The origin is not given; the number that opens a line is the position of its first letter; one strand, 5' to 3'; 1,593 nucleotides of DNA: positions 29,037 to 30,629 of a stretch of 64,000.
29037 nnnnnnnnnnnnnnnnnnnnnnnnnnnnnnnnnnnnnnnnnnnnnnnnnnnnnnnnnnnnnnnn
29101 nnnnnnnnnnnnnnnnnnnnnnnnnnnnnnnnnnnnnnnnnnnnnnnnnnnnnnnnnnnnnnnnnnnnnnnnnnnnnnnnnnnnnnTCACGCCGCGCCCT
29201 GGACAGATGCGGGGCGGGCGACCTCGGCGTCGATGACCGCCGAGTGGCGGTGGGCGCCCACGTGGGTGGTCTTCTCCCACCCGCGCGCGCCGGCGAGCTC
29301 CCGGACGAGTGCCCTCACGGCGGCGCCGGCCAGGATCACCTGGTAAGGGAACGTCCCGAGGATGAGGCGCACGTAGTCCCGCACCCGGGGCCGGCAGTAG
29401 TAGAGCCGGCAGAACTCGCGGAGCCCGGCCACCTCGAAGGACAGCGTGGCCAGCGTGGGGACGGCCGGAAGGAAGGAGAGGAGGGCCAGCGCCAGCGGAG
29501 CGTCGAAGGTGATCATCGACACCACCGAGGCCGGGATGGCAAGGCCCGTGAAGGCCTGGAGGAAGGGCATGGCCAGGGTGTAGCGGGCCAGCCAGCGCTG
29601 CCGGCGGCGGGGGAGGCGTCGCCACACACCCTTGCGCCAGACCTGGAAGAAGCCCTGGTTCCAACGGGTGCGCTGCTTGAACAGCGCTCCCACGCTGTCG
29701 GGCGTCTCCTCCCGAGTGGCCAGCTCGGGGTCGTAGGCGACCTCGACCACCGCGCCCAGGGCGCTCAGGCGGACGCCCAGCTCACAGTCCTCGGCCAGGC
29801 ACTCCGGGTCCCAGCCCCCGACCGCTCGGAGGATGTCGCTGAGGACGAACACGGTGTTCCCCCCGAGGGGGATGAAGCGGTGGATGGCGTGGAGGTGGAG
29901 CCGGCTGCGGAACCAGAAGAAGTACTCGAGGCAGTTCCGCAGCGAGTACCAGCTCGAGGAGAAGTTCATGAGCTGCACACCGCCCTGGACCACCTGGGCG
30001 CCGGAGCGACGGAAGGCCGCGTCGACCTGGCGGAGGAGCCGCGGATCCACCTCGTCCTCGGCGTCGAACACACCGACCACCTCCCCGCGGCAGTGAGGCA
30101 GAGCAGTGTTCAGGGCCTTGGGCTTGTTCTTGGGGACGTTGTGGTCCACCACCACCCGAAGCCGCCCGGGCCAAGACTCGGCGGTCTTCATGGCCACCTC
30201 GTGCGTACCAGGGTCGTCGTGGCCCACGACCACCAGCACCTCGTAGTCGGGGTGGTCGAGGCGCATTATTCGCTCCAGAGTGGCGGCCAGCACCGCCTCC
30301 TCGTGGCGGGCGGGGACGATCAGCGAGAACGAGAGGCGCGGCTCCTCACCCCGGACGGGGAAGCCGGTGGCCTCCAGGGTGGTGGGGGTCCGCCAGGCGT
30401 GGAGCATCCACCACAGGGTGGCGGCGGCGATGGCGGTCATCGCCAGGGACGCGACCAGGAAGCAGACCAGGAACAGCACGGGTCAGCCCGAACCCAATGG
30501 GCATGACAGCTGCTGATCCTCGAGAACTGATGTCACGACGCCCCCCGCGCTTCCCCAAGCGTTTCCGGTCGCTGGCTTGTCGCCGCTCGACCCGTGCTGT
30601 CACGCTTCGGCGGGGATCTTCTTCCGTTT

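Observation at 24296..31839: ECF sigma/anti-sigma-led eight-gene envelope glycan cluster: GT2 synthase, GT-C transferase, GH8 glycanase, DivIVA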

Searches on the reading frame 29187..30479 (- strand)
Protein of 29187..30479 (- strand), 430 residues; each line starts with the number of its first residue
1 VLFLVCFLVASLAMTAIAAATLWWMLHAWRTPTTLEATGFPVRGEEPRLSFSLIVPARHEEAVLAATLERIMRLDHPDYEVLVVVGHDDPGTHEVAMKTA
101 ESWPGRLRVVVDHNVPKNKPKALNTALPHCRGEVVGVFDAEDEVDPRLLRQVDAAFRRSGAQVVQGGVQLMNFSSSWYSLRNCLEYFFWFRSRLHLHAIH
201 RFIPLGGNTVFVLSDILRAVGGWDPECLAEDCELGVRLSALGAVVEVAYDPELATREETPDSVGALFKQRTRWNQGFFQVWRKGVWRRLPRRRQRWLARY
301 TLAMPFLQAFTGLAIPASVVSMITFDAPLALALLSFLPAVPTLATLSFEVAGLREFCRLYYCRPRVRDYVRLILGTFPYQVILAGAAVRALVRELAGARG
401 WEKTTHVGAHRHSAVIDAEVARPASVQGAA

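Call 4: search_protein_families(library=pfam, proteins=[window:29187-30479:-], max_evalue=0.01)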
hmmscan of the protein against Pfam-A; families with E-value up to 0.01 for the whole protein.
window:29187-30479:- (430 aa): 4 families
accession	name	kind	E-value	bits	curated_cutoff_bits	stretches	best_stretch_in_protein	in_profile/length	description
PF13641.12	Glyco_tranf_2_3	-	5.8e-42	144.7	27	1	48-275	2-229/230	Glycosyltransferase like family 2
PF13632.12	Glyco_trans_2_3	-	6.2e-22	78.8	27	1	137-334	4-189/198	Glycosyl transferase family group 2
PF00535.33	Glycos_transf_2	-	9.7e-18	65.1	23.3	1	52-196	1-144/168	Glycosyl transferase family 2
PF13506.12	Glyco_transf_21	-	8.5e-08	32.3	21.7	1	109-274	6-173/174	Glycosyl transferase family 21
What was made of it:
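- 29187..30479 (-): Membrane-embedded GT2 with a minimal cellulose-synthase-like fold (430 aa). PF13641 5.8e-42 (call 4).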

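Call 5: search_protein_families(library=ncbifam, proteins=[window:29187-30479:-], max_evalue=0.01)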
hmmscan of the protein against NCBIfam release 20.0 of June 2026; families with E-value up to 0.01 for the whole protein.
window:29187-30479:- (430 aa): 21 families
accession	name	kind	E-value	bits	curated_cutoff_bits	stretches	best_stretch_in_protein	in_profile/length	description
NF053846.1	glyco_with_XrtP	equivalog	6.7e-20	71.2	520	1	43-404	35-435/440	XrtP-associated glycosyltransferase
TIGR03937.1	PgaC_IcaA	equivalog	6.9e-19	68.1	422.3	2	213-296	208-290/407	poly-beta-1,6-N-acetyl-D-glucosamine synthase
NF041865.1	EpsU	equivalog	2.5e-16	59.7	700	1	41-290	31-278/394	exopolysaccharide biosynthesis GT2 family glycosyltransferase EpsU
TIGR03472.1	HpnI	equivalog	1e-12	47.6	310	1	9-284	4-279/373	bacteriohopanetetrol glucosamine biosynthesis glycosyltransferase HpnI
NF011307.0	PRK14716.1-5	equivalog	1.9e-12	46.8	431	1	12-420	31-461/464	glycosyl transferase family protein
TIGR04283.1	glyco_like_mftF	equivalog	2.1e-12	47.1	182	1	52-245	2-176/221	TIGR04283 family arsenosugar biosynthesis glycosyltransferase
NF041875.1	EPS_EpsD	equivalog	3.4e-12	46.4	370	1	52-268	2-218/325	exopolysaccharide biosynthesis glycosyltransferase EpsD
NF011305.0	PRK14716.1-3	equivalog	2.1e-11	43.7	409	1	2-407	9-454/486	glycosyl transferase family protein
TIGR03965.1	mycofact_glyco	equivalog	4.2e-09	35.8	280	1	48-335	73-355/467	mycofactocin biosynthesis glycosyltransferase MftF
NF012033.0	PRK15489.1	equivalog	4.4e-08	31.8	537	1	22-126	47-149/703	glycosyl transferase family protein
NF011304.0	PRK14716.1-2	equivalog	7.6e-07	28.4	604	1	42-289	51-331/502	glycosyl transferase family protein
NF011306.0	PRK14716.1-4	equivalog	1.3e-06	27.5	504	1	46-149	47-155/442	glycosyl transferase family protein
TIGR03030.1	CelA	equivalog_domain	5.1e-06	24.8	699.1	1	216-282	318-382/714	UDP-forming cellulose synthase catalytic subunit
NF038299.1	EPS_HpsN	equivalog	1.6e-05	24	425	1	51-156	3-106/317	hormogonium polysaccharide biosynthesis glycosyltransferase HpsN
TIGR03469.1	HpnB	hypoth_equivalog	2e-05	23.8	379.25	1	13-118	7-116/386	hopene-associated glycosyltransferase HpnB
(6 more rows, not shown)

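Call 10: find_homologous_proteins(query=window:29187-30479:-)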
Query window:29187-30479:- (430 aa): 4844 proteins with E <= 0.001 among 8000 candidates; the best 120 are listed.
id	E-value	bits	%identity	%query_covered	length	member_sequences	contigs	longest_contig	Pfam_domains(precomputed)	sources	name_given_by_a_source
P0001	1.6e-277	938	95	100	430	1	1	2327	PF13632.13,PF13506.14,PF13641.13,PF00535.33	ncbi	-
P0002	6.8e-277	936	95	98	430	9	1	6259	PF13632.13,PF13506.14,PF13641.13,PF00535.33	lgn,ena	-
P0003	1.5e-271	919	93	100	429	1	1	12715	PF13632.13,PF13506.14,PF13641.13,PF00535.33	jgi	jgi:cellulose synthase/poly-beta-1,6-N-acetylglucosamine synthase-like glycosyltransferase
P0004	1.4e-265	899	91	100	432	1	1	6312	PF13632.13,PF13506.14,PF13641.13,PF00535.33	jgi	jgi:cellulose synthase/poly-beta-1,6-N-acetylglucosamine synthase-like glycosyltransferase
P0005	2.5e-265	898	91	100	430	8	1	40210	PF13632.13,PF13506.14,PF13641.13,PF00535.33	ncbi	-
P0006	1.5e-264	896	91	100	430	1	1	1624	PF13632.13,PF13506.14,PF13641.13,PF00535.33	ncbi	-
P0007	6.8e-262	887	89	100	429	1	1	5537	PF13632.13,PF13506.14,PF13641.13,PF00535.33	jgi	jgi:glycosyltransferase XagB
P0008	5.9e-252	854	86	100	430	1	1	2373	PF13632.13,PF13506.14,PF13641.13,PF00535.33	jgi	-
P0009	1.2e-235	800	81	100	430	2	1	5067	PF13632.13,PF13506.14,PF13641.13,PF00535.33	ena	-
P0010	1.8e-217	740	79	97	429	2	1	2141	PF13632.13,PF13506.14,PF13641.13,PF00535.33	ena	-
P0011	9.2e-212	722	74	100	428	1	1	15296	PF13632.13,PF13506.14,PF13641.13,PF00535.33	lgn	-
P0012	1.9e-208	711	74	94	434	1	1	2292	PF13632.13,PF13506.14,PF13641.13,PF00535.33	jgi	jgi:cellulose synthase/poly-beta-1,6-N-acetylglucosamine synthase-like glycosyltransferase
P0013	2.8e-207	707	72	99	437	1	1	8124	PF13632.13,PF13506.14,PF13641.13,PF00535.33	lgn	-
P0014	1.1e-206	705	75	95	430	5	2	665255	PF13632.13,PF13506.14,PF13641.13,PF00535.33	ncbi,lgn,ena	-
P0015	3.0e-206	704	72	97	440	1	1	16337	PF13632.13,PF13506.14,PF13641.13,PF00535.33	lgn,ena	-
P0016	5.2e-206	703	72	99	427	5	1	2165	PF13632.13,PF13506.14,PF13641.13,PF00535.33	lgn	-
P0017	1.2e-205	702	71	99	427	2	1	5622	PF13632.13,PF13506.14,PF13641.13,PF00535.33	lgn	-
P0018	1.4e-205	701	74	99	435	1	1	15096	PF13632.13,PF13506.14,PF13641.13,PF00535.33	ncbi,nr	ncbi:MAG TPA: glycosyltransferase [Jatrophihabitantaceae bacterium]|nr:glycosyltransferase [Jatrophi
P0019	3.2e-205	700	71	99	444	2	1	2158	PF13632.13,PF13506.14,PF13641.13,PF00535.33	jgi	jgi:cellulose synthase/poly-beta-1,6-N-acetylglucosamine synthase-like glycosyltransferase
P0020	4.4e-205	700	77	93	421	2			PF13632.13,PF13506.14,PF13641.13,PF00535.33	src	-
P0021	1.2e-204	698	72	99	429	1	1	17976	PF13632.13,PF13506.14,PF13641.13,PF00535.33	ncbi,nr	ncbi:MAG TPA: glycosyltransferase [Acidimicrobiales bacterium]|nr:glycosyltransferase [Acidimicrobia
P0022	2.8e-204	697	72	95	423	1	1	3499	PF13632.13,PF13506.14,PF13641.13,PF00535.33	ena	-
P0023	3.9e-204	697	72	96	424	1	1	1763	PF13632.13,PF13506.14,PF13641.13,PF00535.33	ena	-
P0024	2.2e-203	694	72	97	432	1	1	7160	PF13632.13,PF13506.14,PF13641.13,PF00535.33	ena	-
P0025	3.1e-203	694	72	95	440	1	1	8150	PF13632.13,PF13506.14,PF13641.13,PF00535.33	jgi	jgi:cellulose synthase/poly-beta-1,6-N-acetylglucosamine synthase-like glycosyltransferase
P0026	3.8e-203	693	71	97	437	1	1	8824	PF13632.13,PF13506.14,PF13641.13,PF00535.33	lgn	-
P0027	6.8e-203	692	70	98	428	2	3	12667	PF13632.13,PF13506.14,PF13641.13,PF00535.33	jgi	jgi:cellulose synthase/poly-beta-1,6-N-acetylglucosamine synthase-like glycosyltransferase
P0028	8.2e-203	692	72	98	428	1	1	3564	PF13632.13,PF13506.14,PF13641.13,PF00535.33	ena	-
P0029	1.3e-202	692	73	96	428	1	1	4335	PF13632.13,PF13506.14,PF13641.13,PF00535.33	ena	-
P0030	1.3e-202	691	71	100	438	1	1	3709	PF13632.13,PF13506.14,PF13641.13,PF00535.33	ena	-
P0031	2.5e-202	691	73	96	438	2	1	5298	PF13632.13,PF13506.14,PF13641.13,PF00535.33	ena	-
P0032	5.7e-202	689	71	100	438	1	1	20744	PF13632.13,PF13506.14,PF13641.13,PF00535.33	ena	-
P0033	9.1e-202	689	71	96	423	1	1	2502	PF13632.13,PF13506.14,PF13641.13,PF00535.33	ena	-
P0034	1.0e-201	689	73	95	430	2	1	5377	PF13632.13,PF13506.14,PF13641.13,PF00535.33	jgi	jgi:glycosyltransferase XagB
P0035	1.1e-201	688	74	92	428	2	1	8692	PF13632.13,PF13506.14,PF13641.13,PF00535.33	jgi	-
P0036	1.2e-201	688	73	94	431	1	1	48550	PF13632.13,PF13506.14,PF13641.13,PF00535.33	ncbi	ncbi:MAG: glycosyltransferase [Acidimicrobiales bacterium]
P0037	1.7e-201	688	70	98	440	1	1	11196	PF13632.13,PF13506.14,PF13641.13,PF00535.33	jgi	jgi:cellulose synthase/poly-beta-1,6-N-acetylglucosamine synthase-like glycosyltransferase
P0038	7.9e-201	686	74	94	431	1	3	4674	PF13632.13,PF13506.14,PF13641.13,PF00535.33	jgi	jgi:cellulose synthase/poly-beta-1,6-N-acetylglucosamine synthase-like glycosyltransferase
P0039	2.4e-200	684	72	98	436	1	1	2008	PF13632.13,PF13506.14,PF13641.13,PF00535.33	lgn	-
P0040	3.6e-200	683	74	94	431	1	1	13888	PF13632.13,PF13506.14,PF13641.13,PF00535.33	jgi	jgi:cellulose synthase/poly-beta-1,6-N-acetylglucosamine synthase-like glycosyltransferase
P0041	4.2e-200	683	71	96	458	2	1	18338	PF13632.13,PF13506.14,PF13641.13,PF00535.33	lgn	-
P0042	4.5e-200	683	69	100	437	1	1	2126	PF13632.13,PF13506.14,PF13641.13,PF00535.33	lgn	-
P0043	1.5e-199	681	73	97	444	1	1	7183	PF13632.13,PF13506.14,PF13641.13,PF00535.33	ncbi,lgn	-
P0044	1.9e-199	681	70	96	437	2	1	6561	PF13632.13,PF13506.14,PF13641.13,PF00535.33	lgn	-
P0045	2.1e-199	681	72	96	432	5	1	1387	PF13632.13,PF13506.14,PF13641.13,PF00535.33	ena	-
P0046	1.1e-198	679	72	93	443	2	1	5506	PF13632.13,PF13506.14,PF13641.13,PF00535.33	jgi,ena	-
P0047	1.3e-198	678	70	98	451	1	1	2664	PF13632.13,PF13506.14,PF13641.13,PF00535.33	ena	-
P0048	1.6e-198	678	74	93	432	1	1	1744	PF13632.13,PF13506.14,PF13641.13,PF00535.33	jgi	jgi:cellulose synthase/poly-beta-1,6-N-acetylglucosamine synthase-like glycosyltransferase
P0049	1.8e-198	678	74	93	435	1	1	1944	PF13632.13,PF13506.14,PF13641.13,PF00535.33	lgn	-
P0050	1.9e-198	678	72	96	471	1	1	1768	PF13632.13,PF13506.14,PF13641.13,PF00535.33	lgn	-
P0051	3.6e-198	677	72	96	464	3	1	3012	PF13632.13,PF13506.14,PF13641.13,PF00535.33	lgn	-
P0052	2.9e-197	674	69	97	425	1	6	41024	PF13632.13,PF13506.14,PF13641.13,PF00535.33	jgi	jgi:glycosyltransferase XagB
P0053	3.2e-197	674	73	94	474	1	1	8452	PF13632.13,PF13506.14,PF13641.13,PF00535.33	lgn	-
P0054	5.3e-197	673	70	95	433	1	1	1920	PF13632.13,PF13506.14,PF13641.13,PF00535.33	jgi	jgi:cellulose synthase/poly-beta-1,6-N-acetylglucosamine synthase-like glycosyltransferase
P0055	1.6e-196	671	73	94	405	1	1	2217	PF13632.13,PF13506.14,PF13641.13,PF00535.33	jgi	jgi:cellulose synthase/poly-beta-1,6-N-acetylglucosamine synthase-like glycosyltransferase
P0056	2.0e-195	668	71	95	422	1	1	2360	PF13632.13,PF13506.14,PF13641.13,PF00535.33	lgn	-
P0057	2.8e-195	667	71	93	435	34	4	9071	PF13632.13,PF13506.14,PF13641.13,PF00535.33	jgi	-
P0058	3.7e-195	667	70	98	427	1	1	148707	PF13632.13,PF13506.14,PF13641.13,PF00535.33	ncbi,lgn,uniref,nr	ncbi:glycosyltransferase [Acidiferrimicrobium sp. IK]|uniref:glycosyltransferase n=1 Tax=Acidiferrim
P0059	5.1e-194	663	74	91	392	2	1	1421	PF13632.13,PF13506.14,PF13641.13,PF00535.33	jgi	-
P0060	1.6e-193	662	71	95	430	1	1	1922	PF13632.13,PF13506.14,PF13641.13,PF00535.33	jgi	jgi:cellulose synthase/poly-beta-1,6-N-acetylglucosamine synthase-like glycosyltransferase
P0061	1.8e-193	661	70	96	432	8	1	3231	PF13632.13,PF13506.14,PF13641.13,PF00535.33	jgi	jgi:cellulose synthase/poly-beta-1,6-N-acetylglucosamine synthase-like glycosyltransferase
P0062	3.2e-193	661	70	99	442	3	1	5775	PF13632.13,PF13506.14,PF13641.13,PF00535.33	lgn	-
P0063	8.0e-193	659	72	94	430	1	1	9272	PF13632.13,PF13506.14,PF13641.13,PF00535.33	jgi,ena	jgi:cellulose synthase/poly-beta-1,6-N-acetylglucosamine synthase-like glycosyltransferase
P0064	1.0e-192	659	72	95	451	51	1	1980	PF13632.13,PF13506.14,PF13641.13,PF00535.33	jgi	jgi:cellulose synthase/poly-beta-1,6-N-acetylglucosamine synthase-like glycosyltransferase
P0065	1.8e-192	658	71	95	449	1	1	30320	PF13632.13,PF13506.14,PF13641.13,PF00535.33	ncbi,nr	ncbi:MAG TPA: glycosyltransferase [Acidimicrobiales bacterium]|nr:glycosyltransferase [Acidimicrobia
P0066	3.1e-192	657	71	95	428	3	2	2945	PF13632.13,PF13506.14,PF13641.13,PF00535.33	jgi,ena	-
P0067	4.0e-192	657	70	95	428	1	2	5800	PF13632.13,PF13506.14,PF13641.13,PF00535.33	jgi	jgi:cellulose synthase/poly-beta-1,6-N-acetylglucosamine synthase-like glycosyltransferase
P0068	4.8e-192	657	72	91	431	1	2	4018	PF13632.13,PF13506.14,PF13641.13,PF00535.33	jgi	jgi:cellulose synthase/poly-beta-1,6-N-acetylglucosamine synthase-like glycosyltransferase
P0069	4.8e-192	657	72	95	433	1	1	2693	PF13632.13,PF13506.14,PF13641.13,PF00535.33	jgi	jgi:cellulose synthase/poly-beta-1,6-N-acetylglucosamine synthase-like glycosyltransferase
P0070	5.4e-192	657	70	95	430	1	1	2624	PF13632.13,PF13506.14,PF13641.13,PF00535.33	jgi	jgi:glycosyltransferase XagB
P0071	9.6e-192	656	71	96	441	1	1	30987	PF13632.13,PF13506.14,PF13641.13,PF00535.33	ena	-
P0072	2.1e-191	655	71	93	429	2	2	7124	PF13632.13,PF13506.14,PF13641.13,PF00535.33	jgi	jgi:cellulose synthase/poly-beta-1,6-N-acetylglucosamine synthase-like glycosyltransferase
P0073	2.4e-191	654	71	96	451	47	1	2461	PF13632.13,PF13506.14,PF13641.13,PF00535.33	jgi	jgi:cellulose synthase/poly-beta-1,6-N-acetylglucosamine synthase-like glycosyltransferase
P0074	3.0e-191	654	71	95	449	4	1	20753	PF13632.13,PF13506.14,PF13641.13,PF00535.33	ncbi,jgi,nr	ncbi:MAG TPA: glycosyltransferase [Acidimicrobiales bacterium]|jgi:cellulose synthase/poly-beta-1,6-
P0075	3.0e-191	654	68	96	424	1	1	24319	PF13632.13,PF13506.14,PF13641.13,PF00535.33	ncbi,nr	ncbi:MAG TPA: glycosyltransferase [Mycobacteriales bacterium]|nr:glycosyltransferase [Mycobacteriale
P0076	3.2e-191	654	70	94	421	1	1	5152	PF13632.13,PF13506.14,PF13641.13,PF00535.33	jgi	jgi:cellulose synthase/poly-beta-1,6-N-acetylglucosamine synthase-like glycosyltransferase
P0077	3.7e-191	654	71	95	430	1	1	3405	PF13632.13,PF13506.14,PF13641.13,PF00535.33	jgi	jgi:cellulose synthase/poly-beta-1,6-N-acetylglucosamine synthase-like glycosyltransferase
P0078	3.9e-191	654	70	93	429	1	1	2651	PF13632.13,PF13506.14,PF13641.13,PF00535.33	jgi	jgi:cellulose synthase/poly-beta-1,6-N-acetylglucosamine synthase-like glycosyltransferase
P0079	5.3e-191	653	68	99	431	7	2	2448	PF13632.13,PF13506.14,PF13641.13,PF00535.33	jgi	jgi:cellulose synthase/poly-beta-1,6-N-acetylglucosamine synthase-like glycosyltransferase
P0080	5.9e-191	653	70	97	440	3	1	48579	PF13632.13,PF13506.14,PF13641.13,PF00535.33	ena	-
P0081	6.6e-191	653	67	97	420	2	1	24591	PF13632.13,PF13506.14,PF13641.13,PF00535.33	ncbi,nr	ncbi:MAG TPA: glycosyltransferase [Mycobacteriales bacterium]|nr:glycosyltransferase [Mycobacteriale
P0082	7.1e-191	653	67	99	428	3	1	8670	PF13632.13,PF13506.14,PF13641.13,PF00535.33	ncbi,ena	-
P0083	7.3e-191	653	69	94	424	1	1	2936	PF13632.13,PF13506.14,PF13641.13,PF00535.33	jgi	jgi:cellulose synthase/poly-beta-1,6-N-acetylglucosamine synthase-like glycosyltransferase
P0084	7.5e-191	653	69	98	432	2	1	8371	PF13632.13,PF13506.14,PF13641.13,PF00535.33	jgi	jgi:cellulose synthase/poly-beta-1,6-N-acetylglucosamine synthase-like glycosyltransferase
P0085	7.8e-191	653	68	96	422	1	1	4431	PF13632.13,PF13506.14,PF13641.13,PF00535.33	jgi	jgi:cellulose synthase/poly-beta-1,6-N-acetylglucosamine synthase-like glycosyltransferase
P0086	1.1e-190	652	69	96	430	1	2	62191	PF13632.13,PF13506.14,PF13641.13,PF00535.33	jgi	jgi:cellulose synthase/poly-beta-1,6-N-acetylglucosamine synthase-like glycosyltransferase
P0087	1.6e-190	652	69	96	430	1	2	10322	PF13632.13,PF13506.14,PF13641.13,PF00535.33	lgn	-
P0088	1.7e-190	652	70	100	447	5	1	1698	PF13632.13,PF13506.14,PF13641.13,PF00535.33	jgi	jgi:cellulose synthase/poly-beta-1,6-N-acetylglucosamine synthase-like glycosyltransferase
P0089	1.8e-190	652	70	94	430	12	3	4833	PF13632.13,PF13506.14,PF13641.13,PF00535.33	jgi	jgi:cellulose synthase/poly-beta-1,6-N-acetylglucosamine synthase-like glycosyltransferase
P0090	1.8e-190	652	68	96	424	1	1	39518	PF13632.13,PF13506.14,PF13641.13,PF00535.33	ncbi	-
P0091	2.0e-190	651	69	96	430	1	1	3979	PF13632.13,PF13506.14,PF13641.13,PF00535.33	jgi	jgi:cellulose synthase/poly-beta-1,6-N-acetylglucosamine synthase-like glycosyltransferase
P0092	2.2e-190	651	67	98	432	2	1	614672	PF13632.13,PF13506.14,PF13641.13,PF00535.33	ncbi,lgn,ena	-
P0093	2.3e-190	651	73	92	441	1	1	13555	PF13632.13,PF13506.14,PF13641.13,PF00535.33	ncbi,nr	ncbi:MAG TPA: glycosyltransferase [Acidimicrobiales bacterium]|nr:glycosyltransferase [Acidimicrobia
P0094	2.7e-190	651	74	89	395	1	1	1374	PF13632.13,PF13506.14,PF13641.13,PF00535.33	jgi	jgi:cellulose synthase/poly-beta-1,6-N-acetylglucosamine synthase-like glycosyltransferase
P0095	2.9e-190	651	68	98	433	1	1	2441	PF13632.13,PF13506.14,PF13641.13,PF00535.33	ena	-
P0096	3.0e-190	651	69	97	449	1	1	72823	PF13632.13,PF13506.14,PF13641.13,PF00535.33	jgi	jgi:cellulose synthase/poly-beta-1,6-N-acetylglucosamine synthase-like glycosyltransferase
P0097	3.4e-190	651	70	97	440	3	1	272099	PF13632.13,PF13506.14,PF13641.13,PF00535.33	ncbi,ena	-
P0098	4.1e-190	650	69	98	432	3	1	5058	PF13632.13,PF13506.14,PF13641.13,PF00535.33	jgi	jgi:cellulose synthase/poly-beta-1,6-N-acetylglucosamine synthase-like glycosyltransferase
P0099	4.4e-190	650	68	95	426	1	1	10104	PF13632.13,PF13506.14,PF13641.13,PF00535.33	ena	-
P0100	5.1e-190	650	71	95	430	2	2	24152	PF13632.13,PF13506.14,PF13641.13,PF00535.33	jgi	jgi:cellulose synthase/poly-beta-1,6-N-acetylglucosamine synthase-like glycosyltransferase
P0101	5.4e-190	650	70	94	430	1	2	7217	PF13632.13,PF13506.14,PF13641.13,PF00535.33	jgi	jgi:glycosyltransferase XagB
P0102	6.9e-190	650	68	98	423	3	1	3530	PF13632.13,PF13506.14,PF13641.13,PF00535.33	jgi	jgi:glycosyltransferase XagB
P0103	7.0e-190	650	70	91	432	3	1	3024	PF13632.13,PF13506.14,PF13641.13,PF00535.33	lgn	-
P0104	8.5e-190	649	70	95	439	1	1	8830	PF13632.13,PF13506.14,PF13641.13,PF00535.33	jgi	jgi:cellulose synthase/poly-beta-1,6-N-acetylglucosamine synthase-like glycosyltransferase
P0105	9.8e-190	649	69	98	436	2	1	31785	PF13632.13,PF13506.14,PF13641.13,PF00535.33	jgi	jgi:cellulose synthase/poly-beta-1,6-N-acetylglucosamine synthase-like glycosyltransferase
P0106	1.3e-189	649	70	96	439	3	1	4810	PF13632.13,PF13506.14,PF13641.13,PF00535.33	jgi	jgi:cellulose synthase/poly-beta-1,6-N-acetylglucosamine synthase-like glycosyltransferase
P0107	1.4e-189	649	69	100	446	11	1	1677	PF13632.13,PF13506.14,PF13641.13,PF00535.33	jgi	jgi:cellulose synthase/poly-beta-1,6-N-acetylglucosamine synthase-like glycosyltransferase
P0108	1.4e-189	649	70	95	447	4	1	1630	PF13632.13,PF13506.14,PF13641.13,PF00535.33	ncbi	-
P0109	1.6e-189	648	70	93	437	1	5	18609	PF13632.13,PF13506.14,PF13641.13,PF00535.33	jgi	jgi:cellulose synthase/poly-beta-1,6-N-acetylglucosamine synthase-like glycosyltransferase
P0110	1.8e-189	648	69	95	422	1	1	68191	PF13632.13,PF13506.14,PF13641.13,PF00535.33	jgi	jgi:cellulose synthase/poly-beta-1,6-N-acetylglucosamine synthase-like glycosyltransferase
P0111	1.9e-189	648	70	94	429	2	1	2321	PF13632.13,PF13506.14,PF13641.13,PF00535.33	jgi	jgi:cellulose synthase/poly-beta-1,6-N-acetylglucosamine synthase-like glycosyltransferase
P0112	2.3e-189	648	68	98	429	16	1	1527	PF13632.13,PF13506.14,PF13641.13,PF00535.33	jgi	jgi:cellulose synthase/poly-beta-1,6-N-acetylglucosamine synthase-like glycosyltransferase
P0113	2.5e-189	648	69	96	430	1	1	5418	PF13632.13,PF13506.14,PF13641.13,PF00535.33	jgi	jgi:cellulose synthase/poly-beta-1,6-N-acetylglucosamine synthase-like glycosyltransferase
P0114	2.8e-189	648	68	99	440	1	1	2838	PF13632.13,PF13506.14,PF13641.13,PF00535.33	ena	-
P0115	4.4e-189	647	69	96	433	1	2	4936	PF13632.13,PF13506.14,PF13641.13,PF00535.33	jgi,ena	-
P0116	4.4e-189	647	69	95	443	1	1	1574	PF13632.13,PF13506.14,PF13641.13,PF00535.33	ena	-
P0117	4.9e-189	647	68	97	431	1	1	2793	PF13632.13,PF13506.14,PF13641.13,PF00535.33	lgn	-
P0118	5.0e-189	647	70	95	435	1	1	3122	PF13632.13,PF13506.14,PF13641.13,PF00535.33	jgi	jgi:glycosyltransferase XagB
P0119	5.8e-189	647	71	94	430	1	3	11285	PF13632.13,PF13506.14,PF13641.13,PF00535.33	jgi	jgi:cellulose synthase/poly-beta-1,6-N-acetylglucosamine synthase-like glycosyltransferase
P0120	5.9e-189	647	71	94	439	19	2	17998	PF13632.13,PF13506.14,PF13641.13,PF00535.33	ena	-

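Call 11: search_solved_structures(query=window:29187-30479:-, max_evalue=0.01)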
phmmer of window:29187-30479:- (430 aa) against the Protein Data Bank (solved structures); distinct sequences matched with E-value up to 0.01: 4.
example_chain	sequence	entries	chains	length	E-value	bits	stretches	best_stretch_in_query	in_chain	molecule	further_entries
6yv7_A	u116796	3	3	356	5.5e-08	35.3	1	13-141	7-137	Glycosyl transferase, family 2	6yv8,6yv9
6yv7_B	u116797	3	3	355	5.7e-08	35.3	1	18-141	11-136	Glycosyl transferase, family 2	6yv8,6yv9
5tze_C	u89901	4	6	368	0.004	19.3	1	50-154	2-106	Glycosyl transferase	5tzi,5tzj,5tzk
5tz8_A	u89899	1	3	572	0.0087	18.2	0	50-154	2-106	Glycosyl transferase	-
